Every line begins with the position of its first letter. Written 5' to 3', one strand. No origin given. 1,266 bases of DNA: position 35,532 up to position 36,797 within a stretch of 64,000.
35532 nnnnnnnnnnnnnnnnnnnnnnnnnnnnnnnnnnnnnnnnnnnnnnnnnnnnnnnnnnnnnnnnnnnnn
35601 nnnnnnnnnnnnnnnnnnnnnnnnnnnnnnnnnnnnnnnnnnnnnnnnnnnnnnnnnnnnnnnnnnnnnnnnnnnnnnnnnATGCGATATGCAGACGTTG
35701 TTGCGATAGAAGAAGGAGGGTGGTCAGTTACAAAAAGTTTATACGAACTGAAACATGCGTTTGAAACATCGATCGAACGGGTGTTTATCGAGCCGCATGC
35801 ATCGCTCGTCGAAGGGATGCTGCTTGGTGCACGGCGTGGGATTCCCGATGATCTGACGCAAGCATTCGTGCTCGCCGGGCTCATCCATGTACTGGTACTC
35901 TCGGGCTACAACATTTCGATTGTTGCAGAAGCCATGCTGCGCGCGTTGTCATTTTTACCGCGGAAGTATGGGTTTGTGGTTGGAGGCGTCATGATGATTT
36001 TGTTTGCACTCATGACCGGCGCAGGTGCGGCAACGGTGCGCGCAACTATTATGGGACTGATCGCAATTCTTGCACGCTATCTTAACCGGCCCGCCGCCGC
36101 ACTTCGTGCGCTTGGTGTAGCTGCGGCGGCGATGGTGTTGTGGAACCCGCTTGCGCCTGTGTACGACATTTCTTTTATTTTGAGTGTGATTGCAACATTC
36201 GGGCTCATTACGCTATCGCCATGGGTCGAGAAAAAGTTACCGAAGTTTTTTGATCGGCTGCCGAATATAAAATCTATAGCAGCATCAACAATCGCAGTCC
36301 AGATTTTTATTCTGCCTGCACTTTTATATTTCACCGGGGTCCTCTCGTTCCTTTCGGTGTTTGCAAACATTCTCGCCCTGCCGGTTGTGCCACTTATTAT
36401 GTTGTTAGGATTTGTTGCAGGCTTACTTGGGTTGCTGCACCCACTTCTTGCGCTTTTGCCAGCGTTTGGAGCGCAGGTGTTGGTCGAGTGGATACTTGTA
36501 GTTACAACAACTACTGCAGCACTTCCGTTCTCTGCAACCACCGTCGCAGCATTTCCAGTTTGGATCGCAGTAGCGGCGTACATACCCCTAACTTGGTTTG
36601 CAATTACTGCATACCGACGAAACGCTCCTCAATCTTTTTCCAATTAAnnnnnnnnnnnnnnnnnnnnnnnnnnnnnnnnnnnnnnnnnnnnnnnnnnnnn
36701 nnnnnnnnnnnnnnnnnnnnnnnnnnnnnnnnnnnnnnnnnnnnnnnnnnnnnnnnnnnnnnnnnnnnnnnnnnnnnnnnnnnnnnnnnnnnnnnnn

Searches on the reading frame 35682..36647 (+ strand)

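Call 22: search_protein_families(library=pfam, proteins=[window:35682-36647:+], max_evalue=0.01)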
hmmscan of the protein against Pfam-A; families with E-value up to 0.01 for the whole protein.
window:35682-36647:+ (321 aa): 1 family
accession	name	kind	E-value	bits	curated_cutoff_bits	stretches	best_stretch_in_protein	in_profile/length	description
PF03772.21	Competence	-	5.8e-49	167.3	23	1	46-310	1-267/270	Competence protein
